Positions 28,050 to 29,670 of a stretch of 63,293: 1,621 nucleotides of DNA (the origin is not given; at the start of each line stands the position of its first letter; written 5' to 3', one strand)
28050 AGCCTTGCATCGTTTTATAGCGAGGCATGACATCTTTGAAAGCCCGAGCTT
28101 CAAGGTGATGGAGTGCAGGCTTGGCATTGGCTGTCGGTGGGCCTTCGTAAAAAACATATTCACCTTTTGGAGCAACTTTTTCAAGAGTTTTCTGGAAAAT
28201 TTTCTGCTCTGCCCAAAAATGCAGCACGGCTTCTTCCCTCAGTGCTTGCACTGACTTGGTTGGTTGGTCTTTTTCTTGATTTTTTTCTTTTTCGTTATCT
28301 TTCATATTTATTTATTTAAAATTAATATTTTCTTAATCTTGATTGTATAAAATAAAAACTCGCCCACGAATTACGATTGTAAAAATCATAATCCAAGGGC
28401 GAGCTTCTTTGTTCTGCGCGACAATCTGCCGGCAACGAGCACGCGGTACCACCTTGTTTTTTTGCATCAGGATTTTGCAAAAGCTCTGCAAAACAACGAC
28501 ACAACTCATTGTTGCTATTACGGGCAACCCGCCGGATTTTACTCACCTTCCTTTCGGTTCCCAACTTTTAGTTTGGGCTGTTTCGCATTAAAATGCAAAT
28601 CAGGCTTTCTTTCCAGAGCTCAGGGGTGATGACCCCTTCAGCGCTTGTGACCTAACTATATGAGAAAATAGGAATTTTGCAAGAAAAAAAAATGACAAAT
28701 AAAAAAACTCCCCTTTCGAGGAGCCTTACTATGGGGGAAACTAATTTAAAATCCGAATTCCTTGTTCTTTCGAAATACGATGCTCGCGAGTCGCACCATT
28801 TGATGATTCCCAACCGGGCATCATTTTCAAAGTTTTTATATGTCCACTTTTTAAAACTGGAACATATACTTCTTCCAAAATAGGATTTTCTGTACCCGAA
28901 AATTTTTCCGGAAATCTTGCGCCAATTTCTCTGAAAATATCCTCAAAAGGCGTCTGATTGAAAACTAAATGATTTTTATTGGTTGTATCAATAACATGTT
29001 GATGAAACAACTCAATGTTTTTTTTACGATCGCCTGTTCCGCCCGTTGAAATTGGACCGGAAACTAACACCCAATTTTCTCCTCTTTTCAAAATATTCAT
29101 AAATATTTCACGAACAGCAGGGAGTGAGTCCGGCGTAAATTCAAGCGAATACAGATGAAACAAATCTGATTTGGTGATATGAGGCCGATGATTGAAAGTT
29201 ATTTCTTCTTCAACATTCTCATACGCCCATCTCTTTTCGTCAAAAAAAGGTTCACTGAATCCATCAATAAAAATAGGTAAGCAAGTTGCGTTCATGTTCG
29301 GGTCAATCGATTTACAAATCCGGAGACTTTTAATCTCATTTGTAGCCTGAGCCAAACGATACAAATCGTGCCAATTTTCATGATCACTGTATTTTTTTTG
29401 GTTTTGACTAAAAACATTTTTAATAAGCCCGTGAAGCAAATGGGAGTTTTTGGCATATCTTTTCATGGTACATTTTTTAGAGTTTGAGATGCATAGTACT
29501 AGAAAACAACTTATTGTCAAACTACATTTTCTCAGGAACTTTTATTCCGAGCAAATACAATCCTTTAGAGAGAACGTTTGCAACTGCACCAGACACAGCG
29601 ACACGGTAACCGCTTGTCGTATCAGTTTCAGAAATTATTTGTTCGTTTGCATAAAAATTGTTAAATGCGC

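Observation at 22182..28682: T-box-controlled operon coupling IleRS to a methyltransferase, two Ser-hydrolases and a cyclodipeptide-synthase-like protein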

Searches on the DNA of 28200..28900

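Call 4: search_rna_families(source=window, start=28200, end=28900, threshold=evalue, max_evalue=10, show_alignments=3)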
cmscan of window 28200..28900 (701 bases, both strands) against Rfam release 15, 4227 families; matches with E-value up to 10: 10.
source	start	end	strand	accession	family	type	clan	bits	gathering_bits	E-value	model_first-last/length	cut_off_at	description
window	28392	28650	-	RF00230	T-box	Cis-reg; leader;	-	32.9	93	1.6e-05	1-219/219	no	T-box leader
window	28352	28408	-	RF04127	MIR8007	Gene; miRNA;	-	20.6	195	0.17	1-226/226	no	MIR8007 microRNA precursor family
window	28360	28402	-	RF00717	mir-315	Gene; miRNA;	-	18.5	63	2.6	1-83/83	no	mir-315 microRNA precursor family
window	28314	28411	+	RF02319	TtnuHACA12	Gene; snRNA; snoRNA; HACA-box;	-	18.5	80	6.9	1-131/131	no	Tetrahymena snoRNA TtnuHACA12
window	28698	28753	-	RF01859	Phe_leader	Cis-reg; leader;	-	18.1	55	2.8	1-125/125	no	Phenylalanine leader peptide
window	28360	28402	+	RF00717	mir-315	Gene; miRNA;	-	16.8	63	6.8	1-83/83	no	mir-315 microRNA precursor family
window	28355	28407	-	RF04089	mir-753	Gene; miRNA;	-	15.5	62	8.3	1-62/62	no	mir-753 microRNA precursor family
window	28353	28473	-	RF00506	Thr_leader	Cis-reg; leader;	-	14.4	55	7.1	1-118/118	no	Threonine operon leader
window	28200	28450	-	RF02546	LSU_trypano_mito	Gene; rRNA;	CL00112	10.9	60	9.4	1-309/561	3'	Trypanosomatid mitochondrial large subunit ribosomal RNA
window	28806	28876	-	RF02248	Six3os1_3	Gene; lncRNA;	-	10.7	40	4.6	1-75/75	no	Six3os1 conserved region 3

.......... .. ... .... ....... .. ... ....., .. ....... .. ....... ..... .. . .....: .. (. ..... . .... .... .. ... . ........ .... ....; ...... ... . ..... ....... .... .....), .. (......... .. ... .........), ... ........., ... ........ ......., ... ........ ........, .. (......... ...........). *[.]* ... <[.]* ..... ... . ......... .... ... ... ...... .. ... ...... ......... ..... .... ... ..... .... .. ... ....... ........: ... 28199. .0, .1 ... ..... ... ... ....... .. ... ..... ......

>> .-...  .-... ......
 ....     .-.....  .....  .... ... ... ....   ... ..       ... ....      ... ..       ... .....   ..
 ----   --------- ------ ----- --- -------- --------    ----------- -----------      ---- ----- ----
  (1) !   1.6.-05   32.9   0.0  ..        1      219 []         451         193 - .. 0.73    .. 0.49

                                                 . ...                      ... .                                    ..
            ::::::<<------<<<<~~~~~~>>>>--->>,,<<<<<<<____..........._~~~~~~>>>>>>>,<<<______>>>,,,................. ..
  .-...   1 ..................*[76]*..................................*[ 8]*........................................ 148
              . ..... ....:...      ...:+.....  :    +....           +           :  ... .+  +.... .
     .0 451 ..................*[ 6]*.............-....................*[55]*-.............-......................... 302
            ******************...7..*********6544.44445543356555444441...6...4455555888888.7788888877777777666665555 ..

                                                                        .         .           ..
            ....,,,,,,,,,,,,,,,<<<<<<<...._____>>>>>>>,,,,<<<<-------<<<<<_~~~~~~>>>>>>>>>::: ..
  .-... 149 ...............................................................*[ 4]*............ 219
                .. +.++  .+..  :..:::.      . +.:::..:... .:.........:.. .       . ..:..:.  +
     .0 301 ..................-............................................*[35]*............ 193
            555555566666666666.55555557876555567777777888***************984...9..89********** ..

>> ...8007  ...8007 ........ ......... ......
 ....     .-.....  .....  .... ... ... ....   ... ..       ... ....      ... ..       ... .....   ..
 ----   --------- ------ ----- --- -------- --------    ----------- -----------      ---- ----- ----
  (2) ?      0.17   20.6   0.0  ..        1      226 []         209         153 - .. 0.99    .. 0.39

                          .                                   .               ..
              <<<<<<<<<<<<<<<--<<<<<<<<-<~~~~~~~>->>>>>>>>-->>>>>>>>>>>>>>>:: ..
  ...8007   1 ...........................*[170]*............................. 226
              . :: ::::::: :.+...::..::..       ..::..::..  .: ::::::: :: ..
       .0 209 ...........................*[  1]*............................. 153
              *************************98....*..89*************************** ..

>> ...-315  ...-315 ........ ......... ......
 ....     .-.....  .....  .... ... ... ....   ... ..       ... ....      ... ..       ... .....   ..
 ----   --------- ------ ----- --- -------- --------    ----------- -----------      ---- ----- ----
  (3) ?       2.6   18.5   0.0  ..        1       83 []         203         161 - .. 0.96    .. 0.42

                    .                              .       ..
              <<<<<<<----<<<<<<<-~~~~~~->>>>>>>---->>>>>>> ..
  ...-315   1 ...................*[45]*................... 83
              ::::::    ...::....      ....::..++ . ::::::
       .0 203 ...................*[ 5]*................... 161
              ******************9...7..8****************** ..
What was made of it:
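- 28340..28650 (-): T-box leader of ileS. It has an ultrashort Stem I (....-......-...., 28623-28636) with the specifier AUC at 28628-28630. Rfam RF00230 scores 32.9 bits, below the gathering score of 93, with a local E-value of 1.6e-5 (call 4).
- On T-box leader (Rfam RF00230): Antiterminator pairing appears in the cmscan alignment (call 4). A 6-nt loop replaces 76 model positions (call 4).
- Checked: It scores only 32.9 bits against the Rfam gathering score of 93 (call 4).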

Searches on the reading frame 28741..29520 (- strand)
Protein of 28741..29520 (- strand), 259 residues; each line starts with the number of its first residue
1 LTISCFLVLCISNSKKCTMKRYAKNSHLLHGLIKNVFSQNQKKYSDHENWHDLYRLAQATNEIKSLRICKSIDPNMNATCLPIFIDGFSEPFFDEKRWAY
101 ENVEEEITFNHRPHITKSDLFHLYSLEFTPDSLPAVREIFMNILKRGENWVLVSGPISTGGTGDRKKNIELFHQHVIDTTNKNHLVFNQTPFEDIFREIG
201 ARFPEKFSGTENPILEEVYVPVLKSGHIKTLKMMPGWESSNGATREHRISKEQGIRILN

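Call 5: search_protein_families(library=pfam, proteins=[window:28741-29520:-], max_evalue=1)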
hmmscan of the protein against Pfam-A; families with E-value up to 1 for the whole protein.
window:28741-29520:- (259 aa): 2 families
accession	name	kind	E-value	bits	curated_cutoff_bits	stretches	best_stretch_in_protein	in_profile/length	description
PF14359.12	DUF4406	-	3.7e-05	24.5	22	1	228-258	60-90/91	Domain of unknown function (DUF4406)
PF15723.11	MqsR_toxin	-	0.034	15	26.2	1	26-60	40-74/95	Motility quorum-sensing regulator, toxin of MqsA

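Call 8: search_protein_families(library=ncbifam, proteins=[window:28741-29520:-], max_evalue=1)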
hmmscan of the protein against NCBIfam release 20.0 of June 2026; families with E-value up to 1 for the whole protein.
window:28741-29520:- (259 aa): 0 families
